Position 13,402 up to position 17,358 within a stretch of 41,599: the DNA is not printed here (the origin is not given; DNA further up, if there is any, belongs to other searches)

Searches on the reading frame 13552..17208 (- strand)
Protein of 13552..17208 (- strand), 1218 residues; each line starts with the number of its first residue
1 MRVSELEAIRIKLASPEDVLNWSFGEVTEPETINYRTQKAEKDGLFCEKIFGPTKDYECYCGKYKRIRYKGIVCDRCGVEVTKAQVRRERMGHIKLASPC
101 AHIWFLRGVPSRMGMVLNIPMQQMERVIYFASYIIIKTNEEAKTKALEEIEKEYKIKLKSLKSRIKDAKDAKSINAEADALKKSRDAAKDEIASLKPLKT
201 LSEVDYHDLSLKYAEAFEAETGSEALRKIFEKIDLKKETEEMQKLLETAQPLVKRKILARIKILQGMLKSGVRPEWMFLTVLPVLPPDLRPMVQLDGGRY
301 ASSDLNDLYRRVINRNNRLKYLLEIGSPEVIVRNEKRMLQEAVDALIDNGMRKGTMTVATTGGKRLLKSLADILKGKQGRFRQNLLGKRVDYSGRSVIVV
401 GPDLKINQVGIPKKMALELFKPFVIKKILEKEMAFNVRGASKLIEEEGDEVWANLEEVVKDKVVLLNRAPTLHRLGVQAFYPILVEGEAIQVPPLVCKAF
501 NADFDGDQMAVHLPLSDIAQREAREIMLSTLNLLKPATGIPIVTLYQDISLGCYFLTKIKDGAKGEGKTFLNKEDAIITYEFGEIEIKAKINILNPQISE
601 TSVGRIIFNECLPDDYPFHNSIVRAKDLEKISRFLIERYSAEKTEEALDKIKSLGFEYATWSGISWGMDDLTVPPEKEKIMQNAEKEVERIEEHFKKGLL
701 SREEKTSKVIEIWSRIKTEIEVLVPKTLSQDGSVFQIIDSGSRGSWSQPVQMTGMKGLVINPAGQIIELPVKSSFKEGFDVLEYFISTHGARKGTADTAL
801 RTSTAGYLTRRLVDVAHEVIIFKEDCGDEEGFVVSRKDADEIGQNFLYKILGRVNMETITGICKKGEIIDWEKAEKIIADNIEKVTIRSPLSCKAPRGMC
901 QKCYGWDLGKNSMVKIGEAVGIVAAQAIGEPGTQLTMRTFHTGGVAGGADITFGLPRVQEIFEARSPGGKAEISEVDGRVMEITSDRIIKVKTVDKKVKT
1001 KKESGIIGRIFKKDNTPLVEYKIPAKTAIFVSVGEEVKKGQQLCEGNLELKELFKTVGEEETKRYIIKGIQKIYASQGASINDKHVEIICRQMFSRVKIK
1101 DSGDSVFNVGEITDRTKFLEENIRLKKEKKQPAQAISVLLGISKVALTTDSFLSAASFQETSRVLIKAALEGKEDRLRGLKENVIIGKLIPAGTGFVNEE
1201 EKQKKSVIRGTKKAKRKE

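Call 15: search_protein_families(library=pfam, proteins=[window:13552-17208:-], max_evalue=0.01)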
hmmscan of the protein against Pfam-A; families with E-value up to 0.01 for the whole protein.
window:13552-17208:- (1218 aa): 5 families
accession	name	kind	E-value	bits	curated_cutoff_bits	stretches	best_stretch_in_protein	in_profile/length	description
PF04997.17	RNA_pol_Rpb1_1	-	3.3e-80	270.2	39.7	1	5-385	3-312/312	RNA polymerase Rpb1, domain 1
PF04998.22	RNA_pol_Rpb1_5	-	1.1e-59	202.6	28.5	1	778-1108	1-260/267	RNA polymerase Rpb1, domain 5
PF00623.25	RNA_pol_Rpb1_2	-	2.8e-38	132.2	25.3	1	387-528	1-165/166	RNA polymerase Rpb1, domain 2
PF04983.23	RNA_pol_Rpb1_3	-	5.1e-20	72.4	28.9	1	532-671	1-162/162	RNA polymerase Rpb1, domain 3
PF05000.22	RNA_pol_Rpb1_4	-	2e-06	28.1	24.8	1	707-775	24-106/107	RNA polymerase Rpb1, domain 4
